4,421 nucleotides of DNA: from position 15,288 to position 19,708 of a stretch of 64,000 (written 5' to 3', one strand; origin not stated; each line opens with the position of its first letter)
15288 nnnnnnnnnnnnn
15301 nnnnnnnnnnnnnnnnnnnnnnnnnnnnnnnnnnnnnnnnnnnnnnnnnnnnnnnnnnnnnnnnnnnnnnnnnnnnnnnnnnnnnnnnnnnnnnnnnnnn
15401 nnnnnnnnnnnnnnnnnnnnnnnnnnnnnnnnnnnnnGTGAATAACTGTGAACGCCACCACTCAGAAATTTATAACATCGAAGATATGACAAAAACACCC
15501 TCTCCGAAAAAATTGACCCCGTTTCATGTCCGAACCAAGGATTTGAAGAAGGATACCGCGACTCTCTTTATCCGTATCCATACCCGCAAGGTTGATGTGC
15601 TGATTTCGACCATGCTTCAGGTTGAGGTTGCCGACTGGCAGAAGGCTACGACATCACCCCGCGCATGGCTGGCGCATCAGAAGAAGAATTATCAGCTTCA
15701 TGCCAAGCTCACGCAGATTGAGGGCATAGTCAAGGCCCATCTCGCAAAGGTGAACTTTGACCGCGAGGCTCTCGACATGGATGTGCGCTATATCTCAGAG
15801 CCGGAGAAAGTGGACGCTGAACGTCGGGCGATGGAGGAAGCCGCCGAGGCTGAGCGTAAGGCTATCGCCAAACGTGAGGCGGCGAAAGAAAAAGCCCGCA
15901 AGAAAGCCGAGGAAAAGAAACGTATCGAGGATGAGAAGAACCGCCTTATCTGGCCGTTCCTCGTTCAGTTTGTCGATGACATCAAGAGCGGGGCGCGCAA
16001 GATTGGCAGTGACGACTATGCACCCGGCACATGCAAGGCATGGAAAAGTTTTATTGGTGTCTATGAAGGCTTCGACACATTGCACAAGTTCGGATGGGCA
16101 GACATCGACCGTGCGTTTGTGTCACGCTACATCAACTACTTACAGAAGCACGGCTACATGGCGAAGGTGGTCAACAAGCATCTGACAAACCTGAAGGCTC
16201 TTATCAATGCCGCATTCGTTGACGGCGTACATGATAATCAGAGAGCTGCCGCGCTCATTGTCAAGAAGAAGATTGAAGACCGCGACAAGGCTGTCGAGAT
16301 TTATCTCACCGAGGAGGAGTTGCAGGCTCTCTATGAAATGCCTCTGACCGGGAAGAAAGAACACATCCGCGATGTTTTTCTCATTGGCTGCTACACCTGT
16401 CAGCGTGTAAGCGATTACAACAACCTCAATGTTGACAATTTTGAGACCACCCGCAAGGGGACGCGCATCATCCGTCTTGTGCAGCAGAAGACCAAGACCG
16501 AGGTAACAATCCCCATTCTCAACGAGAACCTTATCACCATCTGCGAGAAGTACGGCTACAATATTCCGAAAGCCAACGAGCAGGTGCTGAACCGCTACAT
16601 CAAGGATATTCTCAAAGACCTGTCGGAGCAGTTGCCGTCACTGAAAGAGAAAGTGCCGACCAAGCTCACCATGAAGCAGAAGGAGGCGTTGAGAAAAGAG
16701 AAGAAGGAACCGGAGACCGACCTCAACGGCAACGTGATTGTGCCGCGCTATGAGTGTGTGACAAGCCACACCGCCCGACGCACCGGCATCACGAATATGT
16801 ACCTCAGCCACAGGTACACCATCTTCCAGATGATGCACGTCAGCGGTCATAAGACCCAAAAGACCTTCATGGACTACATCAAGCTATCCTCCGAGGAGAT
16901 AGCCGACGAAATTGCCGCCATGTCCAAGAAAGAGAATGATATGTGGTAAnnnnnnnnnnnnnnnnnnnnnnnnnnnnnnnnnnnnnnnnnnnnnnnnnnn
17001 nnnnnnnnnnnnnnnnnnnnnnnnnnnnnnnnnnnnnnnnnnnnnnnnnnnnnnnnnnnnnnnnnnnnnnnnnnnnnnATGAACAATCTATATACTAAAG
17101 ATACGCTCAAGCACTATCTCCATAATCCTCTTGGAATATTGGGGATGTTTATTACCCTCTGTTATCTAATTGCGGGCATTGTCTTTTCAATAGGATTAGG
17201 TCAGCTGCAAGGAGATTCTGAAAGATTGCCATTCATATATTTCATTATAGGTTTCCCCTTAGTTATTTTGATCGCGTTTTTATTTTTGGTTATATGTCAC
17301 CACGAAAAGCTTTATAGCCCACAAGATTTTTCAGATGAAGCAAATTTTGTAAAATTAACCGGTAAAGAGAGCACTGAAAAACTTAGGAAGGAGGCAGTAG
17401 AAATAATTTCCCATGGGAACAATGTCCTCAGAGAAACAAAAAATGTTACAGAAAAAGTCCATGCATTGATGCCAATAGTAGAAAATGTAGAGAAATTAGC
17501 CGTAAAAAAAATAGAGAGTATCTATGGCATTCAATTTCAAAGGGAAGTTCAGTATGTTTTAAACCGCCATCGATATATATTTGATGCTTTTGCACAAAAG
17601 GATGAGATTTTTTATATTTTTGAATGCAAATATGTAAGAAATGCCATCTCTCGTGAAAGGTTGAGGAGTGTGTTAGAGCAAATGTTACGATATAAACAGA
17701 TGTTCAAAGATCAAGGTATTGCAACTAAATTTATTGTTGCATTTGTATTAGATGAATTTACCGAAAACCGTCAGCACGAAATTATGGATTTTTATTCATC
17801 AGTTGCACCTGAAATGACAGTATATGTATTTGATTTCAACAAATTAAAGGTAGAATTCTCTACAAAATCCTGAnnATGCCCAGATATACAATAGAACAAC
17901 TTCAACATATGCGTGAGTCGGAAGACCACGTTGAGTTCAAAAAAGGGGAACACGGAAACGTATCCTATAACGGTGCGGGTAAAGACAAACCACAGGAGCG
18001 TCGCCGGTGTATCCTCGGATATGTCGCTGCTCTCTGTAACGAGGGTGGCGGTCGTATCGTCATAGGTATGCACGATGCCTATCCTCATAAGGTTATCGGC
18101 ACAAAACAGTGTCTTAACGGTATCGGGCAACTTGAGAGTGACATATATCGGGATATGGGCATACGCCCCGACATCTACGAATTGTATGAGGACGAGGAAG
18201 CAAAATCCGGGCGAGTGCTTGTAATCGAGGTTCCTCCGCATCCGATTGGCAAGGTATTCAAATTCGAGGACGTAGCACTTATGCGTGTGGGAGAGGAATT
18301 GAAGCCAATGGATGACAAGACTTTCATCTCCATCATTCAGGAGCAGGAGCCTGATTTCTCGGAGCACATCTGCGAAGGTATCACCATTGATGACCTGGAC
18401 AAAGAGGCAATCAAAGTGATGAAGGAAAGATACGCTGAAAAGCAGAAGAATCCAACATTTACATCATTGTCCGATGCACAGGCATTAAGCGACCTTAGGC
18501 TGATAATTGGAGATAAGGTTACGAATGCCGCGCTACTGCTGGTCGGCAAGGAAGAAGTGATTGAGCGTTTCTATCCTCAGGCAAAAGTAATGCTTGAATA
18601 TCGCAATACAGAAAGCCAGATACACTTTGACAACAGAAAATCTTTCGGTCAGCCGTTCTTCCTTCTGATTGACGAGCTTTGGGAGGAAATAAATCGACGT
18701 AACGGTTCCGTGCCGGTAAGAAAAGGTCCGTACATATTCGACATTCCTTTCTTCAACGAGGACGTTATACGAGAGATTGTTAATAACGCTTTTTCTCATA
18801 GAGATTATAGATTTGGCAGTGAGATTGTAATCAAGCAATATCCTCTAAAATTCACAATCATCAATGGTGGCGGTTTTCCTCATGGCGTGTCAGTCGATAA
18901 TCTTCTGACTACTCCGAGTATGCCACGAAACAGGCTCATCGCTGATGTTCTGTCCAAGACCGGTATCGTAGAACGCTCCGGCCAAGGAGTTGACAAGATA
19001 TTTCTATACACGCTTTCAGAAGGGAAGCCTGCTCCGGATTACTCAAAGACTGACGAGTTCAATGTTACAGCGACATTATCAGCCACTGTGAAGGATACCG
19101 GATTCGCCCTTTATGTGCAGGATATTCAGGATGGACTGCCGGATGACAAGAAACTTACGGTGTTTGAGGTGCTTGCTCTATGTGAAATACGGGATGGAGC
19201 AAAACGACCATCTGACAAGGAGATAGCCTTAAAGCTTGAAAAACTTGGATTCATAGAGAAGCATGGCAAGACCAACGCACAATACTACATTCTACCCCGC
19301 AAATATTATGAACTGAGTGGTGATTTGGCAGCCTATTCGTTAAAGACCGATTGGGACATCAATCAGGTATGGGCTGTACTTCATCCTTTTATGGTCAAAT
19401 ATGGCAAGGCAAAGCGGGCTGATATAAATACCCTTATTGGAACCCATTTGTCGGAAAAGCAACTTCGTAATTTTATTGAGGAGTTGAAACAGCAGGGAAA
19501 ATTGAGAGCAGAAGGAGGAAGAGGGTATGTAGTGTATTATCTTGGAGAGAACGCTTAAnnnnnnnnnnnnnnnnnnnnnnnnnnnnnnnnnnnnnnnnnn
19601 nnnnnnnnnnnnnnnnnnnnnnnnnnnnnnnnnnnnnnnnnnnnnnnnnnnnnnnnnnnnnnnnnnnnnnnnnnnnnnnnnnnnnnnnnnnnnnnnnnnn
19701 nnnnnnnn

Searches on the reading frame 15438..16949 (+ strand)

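Call 9: search_protein_families(library=pfam, proteins=[window:15438-16949:+], max_evalue=0.01)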
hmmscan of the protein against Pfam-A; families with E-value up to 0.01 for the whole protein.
window:15438-16949:+ (503 aa): 3 families
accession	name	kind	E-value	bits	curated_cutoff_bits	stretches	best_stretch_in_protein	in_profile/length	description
PF13102.12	Phage_int_SAM_5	-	2.7e-08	34.5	22.3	1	195-269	18-92/98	Phage integrase SAM-like domain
PF00589.27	Phage_integrase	-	8e-07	29.4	27.1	1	289-485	2-170/172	Phage integrase family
PF17293.8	Arm-DNA-bind_5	-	0.0046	17.9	22.6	1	30-100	2-74/87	Arm DNA-binding domain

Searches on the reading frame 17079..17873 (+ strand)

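Call 9: search_protein_families(library=pfam, proteins=[window:17079-17873:+], max_evalue=0.01)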
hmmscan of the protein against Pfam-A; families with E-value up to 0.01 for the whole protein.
window:17079-17873:+ (264 aa): 2 families
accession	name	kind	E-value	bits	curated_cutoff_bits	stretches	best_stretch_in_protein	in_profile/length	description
PF06103.16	DUF948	-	0.0015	19.1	37.2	1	61-139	4-82/89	Bacterial protein of unknown function (DUF948)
PF00135.34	COesterase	-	0.0047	16.4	27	1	95-215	355-474/515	Carboxylesterase family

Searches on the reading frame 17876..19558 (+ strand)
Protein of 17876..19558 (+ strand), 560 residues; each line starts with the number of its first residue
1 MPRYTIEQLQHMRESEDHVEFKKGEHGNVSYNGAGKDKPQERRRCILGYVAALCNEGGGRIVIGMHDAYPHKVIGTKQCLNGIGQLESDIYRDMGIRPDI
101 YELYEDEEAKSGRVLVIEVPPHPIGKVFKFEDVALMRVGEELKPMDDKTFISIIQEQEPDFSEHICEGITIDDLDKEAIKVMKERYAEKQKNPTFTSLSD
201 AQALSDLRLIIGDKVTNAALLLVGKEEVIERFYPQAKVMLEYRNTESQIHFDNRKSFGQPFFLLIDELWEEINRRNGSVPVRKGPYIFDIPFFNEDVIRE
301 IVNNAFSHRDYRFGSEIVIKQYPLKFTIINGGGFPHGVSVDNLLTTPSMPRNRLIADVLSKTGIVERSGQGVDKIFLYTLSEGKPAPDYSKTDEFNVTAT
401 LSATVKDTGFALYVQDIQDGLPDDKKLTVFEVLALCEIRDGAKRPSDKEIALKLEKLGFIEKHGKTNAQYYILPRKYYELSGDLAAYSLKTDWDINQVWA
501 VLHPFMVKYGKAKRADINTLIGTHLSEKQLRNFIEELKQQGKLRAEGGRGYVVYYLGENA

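Call 9: search_protein_families(library=pfam, proteins=[window:17876-19558:+], max_evalue=0.01)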
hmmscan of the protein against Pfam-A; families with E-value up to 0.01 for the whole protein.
window:17876-19558:+ (560 aa): 2 families
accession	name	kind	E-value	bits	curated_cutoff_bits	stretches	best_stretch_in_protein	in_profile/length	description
PF13749.12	HATPase_c_4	-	6e-15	55.4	26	1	314-398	1-88/89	Putative ATP-dependent DNA helicase recG C-terminal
PF04326.19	SLFN_AlbA_2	-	6.3e-09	36.8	25.3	1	33-145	19-117/118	Schlafen, AlbA_2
